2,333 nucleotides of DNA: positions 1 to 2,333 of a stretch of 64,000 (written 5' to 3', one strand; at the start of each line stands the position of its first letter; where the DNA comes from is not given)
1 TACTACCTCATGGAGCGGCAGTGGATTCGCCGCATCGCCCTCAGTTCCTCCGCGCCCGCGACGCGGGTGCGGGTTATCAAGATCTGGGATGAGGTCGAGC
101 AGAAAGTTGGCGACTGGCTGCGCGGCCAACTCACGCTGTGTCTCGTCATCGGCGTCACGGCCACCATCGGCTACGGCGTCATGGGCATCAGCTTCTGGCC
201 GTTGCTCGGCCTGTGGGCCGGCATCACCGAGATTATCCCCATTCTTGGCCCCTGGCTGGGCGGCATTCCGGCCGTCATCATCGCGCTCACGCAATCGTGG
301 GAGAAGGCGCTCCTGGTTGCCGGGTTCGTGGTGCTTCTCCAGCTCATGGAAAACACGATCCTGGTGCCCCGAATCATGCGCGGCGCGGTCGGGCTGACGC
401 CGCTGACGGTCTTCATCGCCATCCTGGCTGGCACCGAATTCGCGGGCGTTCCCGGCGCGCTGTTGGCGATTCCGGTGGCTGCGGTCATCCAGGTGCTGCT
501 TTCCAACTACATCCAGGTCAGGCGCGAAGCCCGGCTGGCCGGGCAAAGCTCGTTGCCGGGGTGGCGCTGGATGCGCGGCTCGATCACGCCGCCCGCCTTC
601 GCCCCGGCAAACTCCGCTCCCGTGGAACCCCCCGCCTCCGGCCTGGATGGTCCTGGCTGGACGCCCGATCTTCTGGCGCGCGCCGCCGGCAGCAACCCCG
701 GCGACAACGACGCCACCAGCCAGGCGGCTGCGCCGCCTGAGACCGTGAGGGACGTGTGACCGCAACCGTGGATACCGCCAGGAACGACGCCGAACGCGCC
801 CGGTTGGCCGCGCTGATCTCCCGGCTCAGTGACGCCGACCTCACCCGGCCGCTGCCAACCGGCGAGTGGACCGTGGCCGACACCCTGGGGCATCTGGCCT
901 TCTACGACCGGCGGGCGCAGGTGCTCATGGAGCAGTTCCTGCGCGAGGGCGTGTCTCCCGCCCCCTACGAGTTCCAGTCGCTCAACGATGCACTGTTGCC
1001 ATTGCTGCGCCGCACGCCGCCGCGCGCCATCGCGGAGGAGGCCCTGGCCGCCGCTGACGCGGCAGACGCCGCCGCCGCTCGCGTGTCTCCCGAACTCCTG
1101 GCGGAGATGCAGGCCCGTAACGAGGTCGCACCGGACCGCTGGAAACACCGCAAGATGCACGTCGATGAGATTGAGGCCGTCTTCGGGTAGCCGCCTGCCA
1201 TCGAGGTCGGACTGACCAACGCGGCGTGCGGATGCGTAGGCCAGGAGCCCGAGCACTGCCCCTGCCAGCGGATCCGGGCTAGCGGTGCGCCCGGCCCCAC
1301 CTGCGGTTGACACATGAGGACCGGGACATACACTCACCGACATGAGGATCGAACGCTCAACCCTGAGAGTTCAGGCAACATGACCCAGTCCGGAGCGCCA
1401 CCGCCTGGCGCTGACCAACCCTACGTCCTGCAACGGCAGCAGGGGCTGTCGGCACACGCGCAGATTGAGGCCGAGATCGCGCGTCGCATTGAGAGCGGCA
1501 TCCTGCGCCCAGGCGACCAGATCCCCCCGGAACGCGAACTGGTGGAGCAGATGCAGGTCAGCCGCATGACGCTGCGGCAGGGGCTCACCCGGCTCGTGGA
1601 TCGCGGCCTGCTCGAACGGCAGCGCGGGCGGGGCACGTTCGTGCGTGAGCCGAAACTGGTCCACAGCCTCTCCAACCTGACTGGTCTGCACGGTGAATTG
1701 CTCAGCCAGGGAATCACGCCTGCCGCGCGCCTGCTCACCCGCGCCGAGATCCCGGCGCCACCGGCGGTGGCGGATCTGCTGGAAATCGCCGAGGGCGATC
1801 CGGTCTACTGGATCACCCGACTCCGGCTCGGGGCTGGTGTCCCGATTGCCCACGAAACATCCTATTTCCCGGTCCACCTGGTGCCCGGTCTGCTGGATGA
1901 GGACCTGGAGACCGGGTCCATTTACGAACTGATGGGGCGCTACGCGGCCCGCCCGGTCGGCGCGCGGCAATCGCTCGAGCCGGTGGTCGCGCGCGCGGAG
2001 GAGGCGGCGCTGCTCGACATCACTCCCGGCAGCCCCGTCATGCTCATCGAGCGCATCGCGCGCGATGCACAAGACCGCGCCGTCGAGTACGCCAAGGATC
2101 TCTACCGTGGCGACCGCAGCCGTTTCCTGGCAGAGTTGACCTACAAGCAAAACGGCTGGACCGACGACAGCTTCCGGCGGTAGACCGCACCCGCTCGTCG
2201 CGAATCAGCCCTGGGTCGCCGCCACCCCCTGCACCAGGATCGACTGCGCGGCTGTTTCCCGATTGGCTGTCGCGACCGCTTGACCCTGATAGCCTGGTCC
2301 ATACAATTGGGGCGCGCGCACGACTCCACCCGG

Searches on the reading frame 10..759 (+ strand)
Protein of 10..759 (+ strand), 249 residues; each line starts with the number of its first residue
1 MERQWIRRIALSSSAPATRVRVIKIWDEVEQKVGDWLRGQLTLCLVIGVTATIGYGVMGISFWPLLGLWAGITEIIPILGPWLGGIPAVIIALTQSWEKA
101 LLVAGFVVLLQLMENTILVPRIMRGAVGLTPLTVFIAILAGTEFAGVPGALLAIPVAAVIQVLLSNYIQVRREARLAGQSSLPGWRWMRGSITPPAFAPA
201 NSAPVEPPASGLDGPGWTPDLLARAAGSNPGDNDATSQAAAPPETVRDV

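Call 25: search_protein_families(library=pfam, proteins=[window:10-759:+], max_evalue=0.0001)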
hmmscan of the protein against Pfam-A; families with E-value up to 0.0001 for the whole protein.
window:10-759:+ (249 aa): 1 family
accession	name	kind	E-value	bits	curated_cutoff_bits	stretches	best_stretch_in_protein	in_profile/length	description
PF01594.21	AI-2E_transport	-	3.1e-38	132.2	34.3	1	16-167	174-326/327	AI-2E family transporter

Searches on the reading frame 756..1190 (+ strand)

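Call 25: search_protein_families(library=pfam, proteins=[window:756-1190:+], max_evalue=0.0001)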
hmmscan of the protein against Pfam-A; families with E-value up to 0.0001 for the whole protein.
window:756-1190:+ (144 aa): 2 families
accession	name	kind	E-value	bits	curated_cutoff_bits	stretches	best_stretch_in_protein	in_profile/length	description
PF11716.13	MDMPI_N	-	5.8e-12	46.9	24.2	1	12-116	3-109/140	Mycothiol maleylpyruvate isomerase N-terminal domain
PF12867.12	DinB_2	-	5.7e-10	40.2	24.8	1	11-121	3-102/128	DinB superfamily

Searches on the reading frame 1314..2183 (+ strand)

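Call 25: search_protein_families(library=pfam, proteins=[window:1314-2183:+], max_evalue=0.0001)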
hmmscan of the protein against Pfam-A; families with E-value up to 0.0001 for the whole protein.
window:1314-2183:+ (289 aa): 2 families
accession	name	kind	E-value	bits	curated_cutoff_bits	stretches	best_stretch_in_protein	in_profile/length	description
PF07702.18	UTRA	-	4.9e-43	146.8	23.8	1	131-268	1-139/141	UTRA domain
PF00392.27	GntR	-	2.3e-22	78.8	27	1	49-110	3-64/64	Bacterial regulatory proteins, gntR family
